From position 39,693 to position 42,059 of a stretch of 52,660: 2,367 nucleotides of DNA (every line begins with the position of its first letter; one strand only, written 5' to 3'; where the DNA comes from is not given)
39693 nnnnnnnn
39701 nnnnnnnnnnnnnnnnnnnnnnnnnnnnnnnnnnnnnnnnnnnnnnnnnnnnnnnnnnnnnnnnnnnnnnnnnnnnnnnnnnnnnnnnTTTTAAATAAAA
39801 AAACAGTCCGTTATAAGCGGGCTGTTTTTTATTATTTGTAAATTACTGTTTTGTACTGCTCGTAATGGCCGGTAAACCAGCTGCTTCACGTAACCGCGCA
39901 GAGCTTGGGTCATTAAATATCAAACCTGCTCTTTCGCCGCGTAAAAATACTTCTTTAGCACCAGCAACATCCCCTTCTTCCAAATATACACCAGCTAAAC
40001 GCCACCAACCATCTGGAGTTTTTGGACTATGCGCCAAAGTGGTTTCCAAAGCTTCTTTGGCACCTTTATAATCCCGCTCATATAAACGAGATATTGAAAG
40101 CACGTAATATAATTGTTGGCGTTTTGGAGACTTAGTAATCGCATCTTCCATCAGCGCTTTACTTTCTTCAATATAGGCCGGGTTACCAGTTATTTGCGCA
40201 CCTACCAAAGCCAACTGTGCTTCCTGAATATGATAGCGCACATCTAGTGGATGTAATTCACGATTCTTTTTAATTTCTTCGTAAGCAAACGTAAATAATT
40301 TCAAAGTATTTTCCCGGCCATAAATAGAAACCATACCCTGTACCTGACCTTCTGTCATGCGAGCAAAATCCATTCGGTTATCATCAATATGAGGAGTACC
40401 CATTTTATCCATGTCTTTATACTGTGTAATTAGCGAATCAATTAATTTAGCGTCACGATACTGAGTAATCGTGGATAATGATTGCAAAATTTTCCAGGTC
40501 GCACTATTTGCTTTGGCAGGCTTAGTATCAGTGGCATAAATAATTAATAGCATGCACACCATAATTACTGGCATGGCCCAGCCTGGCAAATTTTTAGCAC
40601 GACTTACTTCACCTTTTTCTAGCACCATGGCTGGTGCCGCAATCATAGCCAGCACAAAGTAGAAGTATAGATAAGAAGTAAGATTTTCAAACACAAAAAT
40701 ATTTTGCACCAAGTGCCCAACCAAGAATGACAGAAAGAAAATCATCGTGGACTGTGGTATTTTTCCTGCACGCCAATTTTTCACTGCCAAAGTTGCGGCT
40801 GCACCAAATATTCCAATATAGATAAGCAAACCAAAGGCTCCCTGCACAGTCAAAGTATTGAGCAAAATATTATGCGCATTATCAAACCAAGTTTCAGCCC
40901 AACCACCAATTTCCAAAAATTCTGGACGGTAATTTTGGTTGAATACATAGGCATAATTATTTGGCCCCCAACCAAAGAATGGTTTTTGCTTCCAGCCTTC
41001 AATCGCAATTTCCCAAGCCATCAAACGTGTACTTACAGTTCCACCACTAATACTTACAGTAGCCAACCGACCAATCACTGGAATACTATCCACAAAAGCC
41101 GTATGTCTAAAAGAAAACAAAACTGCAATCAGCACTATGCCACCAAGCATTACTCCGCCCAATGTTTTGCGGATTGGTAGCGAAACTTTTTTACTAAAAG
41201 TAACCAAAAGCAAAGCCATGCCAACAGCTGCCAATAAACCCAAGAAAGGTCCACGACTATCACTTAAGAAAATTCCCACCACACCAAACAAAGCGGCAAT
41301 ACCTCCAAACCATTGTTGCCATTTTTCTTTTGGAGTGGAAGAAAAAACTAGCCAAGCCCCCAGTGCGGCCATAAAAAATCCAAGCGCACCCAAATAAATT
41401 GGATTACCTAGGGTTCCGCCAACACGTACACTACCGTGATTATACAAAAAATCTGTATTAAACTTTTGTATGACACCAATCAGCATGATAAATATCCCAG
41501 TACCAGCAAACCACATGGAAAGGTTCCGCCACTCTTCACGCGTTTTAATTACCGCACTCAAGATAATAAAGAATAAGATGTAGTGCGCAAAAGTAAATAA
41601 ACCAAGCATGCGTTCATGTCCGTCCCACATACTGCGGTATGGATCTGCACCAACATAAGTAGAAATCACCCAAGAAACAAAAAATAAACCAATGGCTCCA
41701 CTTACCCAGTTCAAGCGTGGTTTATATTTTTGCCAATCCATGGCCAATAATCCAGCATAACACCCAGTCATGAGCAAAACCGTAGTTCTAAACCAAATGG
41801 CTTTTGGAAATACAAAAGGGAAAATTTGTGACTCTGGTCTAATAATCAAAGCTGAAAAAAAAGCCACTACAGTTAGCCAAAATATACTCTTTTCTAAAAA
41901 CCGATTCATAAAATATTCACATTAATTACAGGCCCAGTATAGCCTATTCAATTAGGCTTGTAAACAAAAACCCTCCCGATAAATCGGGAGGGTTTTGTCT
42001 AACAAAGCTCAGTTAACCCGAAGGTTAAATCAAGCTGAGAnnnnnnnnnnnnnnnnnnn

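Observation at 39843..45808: Wzy_C-TPR membrane protein directly adjacent to the Ser/Thr-rich surface protein: candidate O-oligosaccharyltransferase and substrate pair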

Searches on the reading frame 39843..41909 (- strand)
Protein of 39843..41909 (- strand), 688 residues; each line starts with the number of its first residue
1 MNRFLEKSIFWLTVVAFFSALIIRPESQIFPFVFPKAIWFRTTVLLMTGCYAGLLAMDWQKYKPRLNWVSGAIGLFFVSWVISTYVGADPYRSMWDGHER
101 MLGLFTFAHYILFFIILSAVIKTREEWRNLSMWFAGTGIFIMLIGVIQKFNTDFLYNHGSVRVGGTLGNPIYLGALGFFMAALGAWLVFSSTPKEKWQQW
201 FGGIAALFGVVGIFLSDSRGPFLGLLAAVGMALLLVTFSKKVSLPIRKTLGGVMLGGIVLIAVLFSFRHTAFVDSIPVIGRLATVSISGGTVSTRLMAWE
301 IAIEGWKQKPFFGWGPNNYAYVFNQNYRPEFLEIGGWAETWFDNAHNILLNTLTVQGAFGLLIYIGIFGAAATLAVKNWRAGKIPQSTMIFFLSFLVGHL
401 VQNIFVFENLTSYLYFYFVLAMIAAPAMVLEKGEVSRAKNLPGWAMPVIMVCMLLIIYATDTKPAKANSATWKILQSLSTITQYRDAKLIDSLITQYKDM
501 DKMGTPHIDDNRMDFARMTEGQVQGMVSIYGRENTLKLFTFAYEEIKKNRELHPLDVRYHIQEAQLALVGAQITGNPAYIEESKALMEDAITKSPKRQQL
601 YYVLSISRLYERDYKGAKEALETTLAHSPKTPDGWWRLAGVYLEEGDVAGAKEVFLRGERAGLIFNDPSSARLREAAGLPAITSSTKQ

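Call 4: search_protein_families(library=pfam, proteins=[window:39843-41909:-], max_evalue=0.01)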
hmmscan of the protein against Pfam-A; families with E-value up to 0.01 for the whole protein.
window:39843-41909:- (688 aa): 7 families
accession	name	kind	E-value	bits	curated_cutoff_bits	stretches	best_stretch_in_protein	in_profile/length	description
PF04932.20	Wzy_C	-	3.2e-20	72.9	31.7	1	205-365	2-149/149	O-Antigen ligase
PF14559.12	TPR_19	-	8.2e-07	29.7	25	1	610-657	3-50/68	Tetratricopeptide repeat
PF13432.12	TPR_16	-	2.5e-06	28.2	32.7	1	604-659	3-58/65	Tetratricopeptide repeat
PF07719.23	TPR_2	-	0.00085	19.7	27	0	632-657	1-26/34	Tetratricopeptide repeat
PF11877.13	DUF3397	-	0.0014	19.2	25.9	1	361-438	9-86/112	Protein of unknown function (DUF3397)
PF23914.1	TPR_CcmH_CycH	-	0.0026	18.1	42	0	540-621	67-144/158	Cytochrome c-type biogenesis protein H TPR domain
PF13428.12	TPR_14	-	0.0067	17.5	23.5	0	632-661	1-30/44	Tetratricopeptide repeat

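Call 11: find_homologous_proteins(query=window:39843-41909:-, max_evalue=0.00001)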
Query window:39843-41909:- (688 aa): 401 proteins with E <= 0.00001 among 8000 candidates; the best 120 are listed.
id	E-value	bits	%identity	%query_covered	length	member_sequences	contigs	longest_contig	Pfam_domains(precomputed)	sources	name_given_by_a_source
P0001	0.0e+0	1567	100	100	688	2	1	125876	PF14559.13,PF13432.13,PF04932.21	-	-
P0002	0.0e+0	1324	81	100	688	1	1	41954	PF13432.13,PF04932.21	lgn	-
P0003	0.0e+0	1239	77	100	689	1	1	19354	PF13432.13,PF04932.21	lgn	-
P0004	2.8e-238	811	53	99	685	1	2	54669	PF14559.13,PF04932.21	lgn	-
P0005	5.1e-235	800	51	99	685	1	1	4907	PF04932.21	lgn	-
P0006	4.6e-234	797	52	99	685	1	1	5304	PF14559.13,PF04932.21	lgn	-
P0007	1.2e-230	786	51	99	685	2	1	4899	PF04932.21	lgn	-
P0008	1.8e-230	785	51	99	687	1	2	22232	PF14559.13,PF13432.13,PF13181.13,PF07719.24,PF04932.21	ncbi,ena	-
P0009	8.6e-206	703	46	100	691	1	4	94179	PF14559.13,PF04932.21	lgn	-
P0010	2.8e-164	566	42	97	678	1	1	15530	PF14559.13,PF13424.13,PF13432.13,PF13428.13,PF13181.13,PF04932.21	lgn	-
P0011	2.1e-162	560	42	98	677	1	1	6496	PF04932.21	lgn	-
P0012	4.8e-162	559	42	100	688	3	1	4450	PF14559.13,PF13432.13,PF04932.21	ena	-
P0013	8.6e-162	558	43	98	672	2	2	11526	PF14559.13,PF04932.21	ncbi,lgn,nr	ncbi:O-antigen ligase family protein [Patescibacteria group bacterium]|nr:O-antigen ligase family pr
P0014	2.4e-161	557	42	97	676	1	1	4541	PF14559.13,PF13428.13,PF13181.13,PF04932.21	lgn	-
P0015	3.1e-161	556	41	95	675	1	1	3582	PF14559.13,PF13181.13,PF04932.21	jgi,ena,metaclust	metaclust:\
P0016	3.9e-161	556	42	100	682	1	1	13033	PF14559.13,PF13432.13,PF13428.13,PF04932.21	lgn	-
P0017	4.4e-160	552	42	97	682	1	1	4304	PF14559.13,PF13432.13,PF13428.13,PF04932.21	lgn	-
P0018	4.5e-160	552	40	100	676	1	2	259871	PF14559.13,PF13428.13,PF04932.21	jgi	-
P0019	5.1e-160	552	41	97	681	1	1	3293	PF14559.13,PF13432.13,PF04932.21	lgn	-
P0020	3.2e-159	550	41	96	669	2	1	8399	PF14559.13,PF04932.21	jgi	-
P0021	4.6e-159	549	42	97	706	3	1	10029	PF14559.13,PF13181.13,PF04932.21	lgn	-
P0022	5.8e-159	549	42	97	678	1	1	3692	PF04932.21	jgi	jgi:O-antigen ligase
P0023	6.5e-159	549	41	96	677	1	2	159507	PF14559.13,PF04932.21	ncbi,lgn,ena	-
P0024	2.2e-158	547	41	98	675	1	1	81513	PF14559.13,PF13181.13,PF04932.21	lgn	-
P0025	3.5e-158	546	42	100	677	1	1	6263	PF04932.21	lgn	-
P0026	4.0e-158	546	42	97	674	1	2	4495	PF14559.13,PF04932.21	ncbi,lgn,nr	ncbi:MAG: O-antigen ligase family protein [Candidatus Magasanikbacteria bacterium]|nr:O-antigen liga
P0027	8.3e-158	545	41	96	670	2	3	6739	PF14559.13,PF04932.21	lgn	-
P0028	1.3e-157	544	43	98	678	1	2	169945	PF04932.21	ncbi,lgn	-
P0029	3.4e-157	543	41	97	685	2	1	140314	PF14559.13,PF04932.21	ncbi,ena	-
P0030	3.6e-157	543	41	97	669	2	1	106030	PF14559.13,PF04932.21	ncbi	-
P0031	7.5e-157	542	41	100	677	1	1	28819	PF14559.13,PF04932.21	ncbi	-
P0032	1.6e-156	541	42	97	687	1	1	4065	PF14559.13,PF04932.21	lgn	-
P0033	6.3e-156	539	40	97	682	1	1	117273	PF14559.13,PF25060.1,PF13424.13,PF13432.13,PF13428.13,PF13181.13,PF07719.24,PF13374.13,PF04932.21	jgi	jgi:O-antigen ligase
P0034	1.3e-155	538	41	97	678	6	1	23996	PF14559.13,PF13181.13,PF04932.21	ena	-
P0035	2.6e-155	537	41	96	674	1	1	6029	PF14559.13,PF13432.13,PF13428.13,PF04932.21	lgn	-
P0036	6.4e-155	535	41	96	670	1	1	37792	PF14559.13,PF13431.13,PF13428.13,PF04932.21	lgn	-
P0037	6.6e-155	535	40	98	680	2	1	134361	PF14559.13,PF13428.13,PF13181.13,PF13174.13,PF04932.21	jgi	jgi:O-antigen ligase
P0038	1.1e-154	535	40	97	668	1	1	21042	PF14559.13,PF04932.21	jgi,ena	-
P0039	1.1e-154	535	42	98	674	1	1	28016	PF14559.13,PF13432.13,PF04932.21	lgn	-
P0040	1.4e-154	534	40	98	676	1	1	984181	PF14559.13,PF04932.21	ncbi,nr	ncbi:MAG: O-antigen ligase family protein [Candidatus Magasanikbacteria bacterium]|nr:O-antigen liga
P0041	1.4e-154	534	40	97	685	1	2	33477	PF14559.13,PF13424.13,PF13428.13,PF13181.13,PF04932.21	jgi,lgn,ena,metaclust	metaclust:\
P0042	2.8e-154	533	41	98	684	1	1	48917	PF14559.13,PF13431.13,PF13432.13,PF13428.13,PF07719.24,PF04932.21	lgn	-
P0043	3.8e-154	533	40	96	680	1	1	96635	PF14559.13,PF13432.13,PF13428.13,PF04932.21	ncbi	-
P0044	6.1e-154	532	39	97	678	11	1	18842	PF13181.13,PF04932.21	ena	-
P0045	1.0e-153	531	39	98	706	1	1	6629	PF04932.21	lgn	-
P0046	1.5e-153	531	40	100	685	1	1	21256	PF14559.13,PF13428.13,PF04932.21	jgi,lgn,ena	-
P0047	1.0e-152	528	41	97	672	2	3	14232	PF14559.13,PF04932.21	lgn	-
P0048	1.1e-152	528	41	97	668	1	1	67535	PF04932.21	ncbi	-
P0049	1.3e-152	528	41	99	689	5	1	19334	PF14559.13,PF04932.21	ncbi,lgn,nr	ncbi:MAG: O-antigen ligase family protein [Candidatus Magasanikbacteria bacterium]|nr:O-antigen liga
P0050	1.8e-152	527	40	97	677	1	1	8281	PF14559.13,PF04932.21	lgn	-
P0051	5.8e-152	526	41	96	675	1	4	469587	PF04932.21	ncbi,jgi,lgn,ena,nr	ncbi:O-antigen ligase family protein [Candidatus Parcubacteria bacterium]|jgi:O-antigen ligase|nr:O-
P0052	5.8e-152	526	41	96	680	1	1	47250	PF04932.21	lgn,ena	-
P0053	1.0e-151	525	42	95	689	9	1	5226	PF04932.21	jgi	jgi:O-antigen ligase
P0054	4.9e-151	523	40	100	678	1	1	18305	PF14559.13,PF13432.13,PF13181.13,PF04932.21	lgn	-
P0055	6.6e-151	522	40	97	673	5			PF04932.21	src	-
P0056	1.0e-150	521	39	100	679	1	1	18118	PF14559.13,PF13432.13,PF07719.24,PF04932.21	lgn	-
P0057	2.3e-150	520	42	92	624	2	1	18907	PF14559.13,PF13428.13,PF13181.13,PF04932.21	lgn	-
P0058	4.3e-150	519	41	97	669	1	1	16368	PF04932.21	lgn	-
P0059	4.6e-150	519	39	100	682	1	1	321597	PF14559.13,PF04932.21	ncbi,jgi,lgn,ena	ncbi:MAG: O-antigen ligase family protein [Candidatus Magasanikbacteria bacterium]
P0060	5.0e-150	519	41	93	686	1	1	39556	PF14559.13,PF13432.13,PF13428.13,PF04932.21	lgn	-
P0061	7.1e-150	519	39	100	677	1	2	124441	PF14559.13,PF13432.13,PF13181.13,PF07719.24,PF04932.21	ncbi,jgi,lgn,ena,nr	ncbi:MAG TPA: hypothetical protein DEB09_05325 [Candidatus Magasanikbacteria bacterium]|nr:hypotheti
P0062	2.1e-149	517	41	97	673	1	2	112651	PF14559.13,PF13428.13,PF13181.13,PF04932.21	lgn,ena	-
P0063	2.6e-149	517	42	97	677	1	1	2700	PF14559.13,PF13181.13,PF04932.21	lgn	-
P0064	5.3e-149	516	40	95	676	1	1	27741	PF14559.13,PF13431.13,PF13432.13,PF13428.13,PF13181.13,PF07719.24,PF13174.13,PF04932.21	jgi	jgi:putative inorganic carbon (hco3(-)) transporter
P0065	1.8e-148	514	39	96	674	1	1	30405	PF14559.13,PF13428.13,PF04932.21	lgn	-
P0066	2.5e-148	514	39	98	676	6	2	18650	PF04932.21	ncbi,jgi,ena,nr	ncbi:MAG: hypothetical protein ACD_19C00278G0002 [uncultured bacterium]|nr:MAG: hypothetical protein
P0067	2.6e-148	514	39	97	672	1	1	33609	PF04932.21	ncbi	ncbi:MAG: O-antigen ligase family protein [Candidatus Magasanikbacteria bacterium]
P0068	2.8e-148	513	40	93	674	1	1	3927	PF14559.13,PF04932.21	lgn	-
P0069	3.6e-148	513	38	96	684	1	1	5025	PF04932.21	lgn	-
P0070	4.2e-148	513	39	98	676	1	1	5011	PF04932.21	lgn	-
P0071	4.5e-148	513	39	99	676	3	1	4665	PF04932.21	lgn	-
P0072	1.2e-147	511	40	86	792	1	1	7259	PF04932.21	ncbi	-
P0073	1.5e-147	511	39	99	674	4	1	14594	PF14559.13,PF04932.21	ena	-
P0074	2.4e-147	510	39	100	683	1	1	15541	PF14559.13,PF04932.21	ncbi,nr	ncbi:MAG: O-antigen ligase family protein [Candidatus Magasanikbacteria bacterium]|nr:O-antigen liga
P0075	2.5e-147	510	41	97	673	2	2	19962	PF14559.13,PF13181.13,PF04932.21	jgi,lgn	-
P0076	3.6e-147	510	41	96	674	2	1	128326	PF14559.13,PF04932.21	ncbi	-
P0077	7.5e-147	509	40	97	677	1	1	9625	PF14559.13,PF04932.21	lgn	-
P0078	7.8e-147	509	38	100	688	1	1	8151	PF04932.21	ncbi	-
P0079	1.5e-146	508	41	97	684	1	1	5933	PF14559.13,PF13181.13,PF04932.21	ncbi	-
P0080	1.6e-146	508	38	99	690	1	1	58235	PF14559.13,PF04932.21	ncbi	ncbi:MAG: O-antigen ligase family protein [bacterium]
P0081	3.6e-146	506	41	91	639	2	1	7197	PF14559.13,PF04932.21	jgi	-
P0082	4.4e-146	506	39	97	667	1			PF14559.13,PF13428.13,PF04932.21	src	-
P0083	5.5e-146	506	40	94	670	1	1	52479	PF14559.13,PF13431.13,PF13428.13,PF04932.21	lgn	-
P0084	6.7e-146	506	40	96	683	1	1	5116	PF14559.13,PF13181.13,PF04932.21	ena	-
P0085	6.8e-146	506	40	97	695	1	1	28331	PF14559.13,PF13174.13,PF04932.21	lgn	-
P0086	8.5e-146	505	40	97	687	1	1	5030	PF04932.21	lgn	-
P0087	9.3e-146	505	40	99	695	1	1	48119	PF14559.13,PF04932.21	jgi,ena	-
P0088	1.1e-145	505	39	96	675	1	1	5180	PF14559.13,PF13181.13,PF04932.21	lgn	-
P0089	1.6e-145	504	40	99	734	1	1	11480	PF14559.13,PF13431.13,PF04932.21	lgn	-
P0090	2.8e-145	503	40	99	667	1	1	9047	PF04932.21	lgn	-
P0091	3.1e-145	503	40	97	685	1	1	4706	PF14559.13,PF13431.13,PF13181.13,PF04932.21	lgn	-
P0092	5.0e-145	503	39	96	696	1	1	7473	PF14559.13,PF13432.13,PF07719.24,PF04932.21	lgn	-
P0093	5.0e-145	503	39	96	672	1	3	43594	PF04932.21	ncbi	-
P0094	5.2e-145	503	39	98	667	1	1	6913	PF14559.13,PF04932.21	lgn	-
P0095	5.2e-145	503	37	100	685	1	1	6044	PF14559.13,PF13428.13,PF13181.13,PF07719.24,PF04932.21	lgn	-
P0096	5.6e-145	502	38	97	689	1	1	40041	PF14559.13,PF13432.13,PF07719.24,PF04932.21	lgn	-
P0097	6.6e-145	502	40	96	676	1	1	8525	PF04932.21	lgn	-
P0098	3.2e-144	500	39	96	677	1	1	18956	PF14559.13,PF04932.21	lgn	-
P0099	3.5e-144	500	38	97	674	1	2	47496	PF04932.21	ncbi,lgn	-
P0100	4.2e-144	500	38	100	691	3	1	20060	PF14559.13,PF13431.13,PF13428.13,PF13181.13,PF07719.24,PF04932.21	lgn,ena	-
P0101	4.5e-144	499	39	94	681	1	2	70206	PF04932.21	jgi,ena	-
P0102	6.5e-144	499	40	97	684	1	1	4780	PF04932.21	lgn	-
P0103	6.8e-144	499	41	89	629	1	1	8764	PF14559.13,PF04932.21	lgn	-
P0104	1.4e-143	498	40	97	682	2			PF04932.21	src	-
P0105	1.4e-143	498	40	97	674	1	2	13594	PF14559.13,PF13431.13,PF13432.13,PF07719.24,PF04932.21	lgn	-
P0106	2.3e-143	497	41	95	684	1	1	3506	PF04932.21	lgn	-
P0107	2.8e-143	497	39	97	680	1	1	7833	PF14559.13,PF13181.13,PF04932.21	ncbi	-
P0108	2.9e-143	497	39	97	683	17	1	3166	PF14559.13,PF13181.13,PF04932.21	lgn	-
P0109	3.3e-143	497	39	95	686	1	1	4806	PF04932.21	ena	-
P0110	3.6e-143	497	39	97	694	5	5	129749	PF13432.13,PF04932.21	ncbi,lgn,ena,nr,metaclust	ncbi:MAG TPA: hypothetical protein DCY48_04700 [Candidatus Magasanikbacteria bacterium]|nr:MAG: hypo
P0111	4.1e-143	496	40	97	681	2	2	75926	PF14559.13,PF04932.21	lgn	-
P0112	6.0e-143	496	39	99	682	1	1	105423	PF14559.13,PF13432.13,PF04932.21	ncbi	-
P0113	1.0e-142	495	37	98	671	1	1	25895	PF04932.21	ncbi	-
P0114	1.2e-142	495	40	97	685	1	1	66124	PF14559.13,PF13181.13,PF04932.21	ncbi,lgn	-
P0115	1.3e-142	495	40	97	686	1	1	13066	PF04932.21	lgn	-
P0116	1.4e-142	495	37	97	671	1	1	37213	PF14559.13,PF13431.13,PF07719.24,PF04932.21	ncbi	-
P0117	1.5e-142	494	40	97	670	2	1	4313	PF14559.13,PF13431.13,PF04932.21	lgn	-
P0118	2.3e-142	494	37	99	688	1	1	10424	PF04932.21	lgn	-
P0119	2.4e-142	494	40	95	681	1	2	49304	PF14559.13,PF13432.13,PF04932.21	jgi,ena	-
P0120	2.5e-142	494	38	96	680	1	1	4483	PF14559.13,PF04932.21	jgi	-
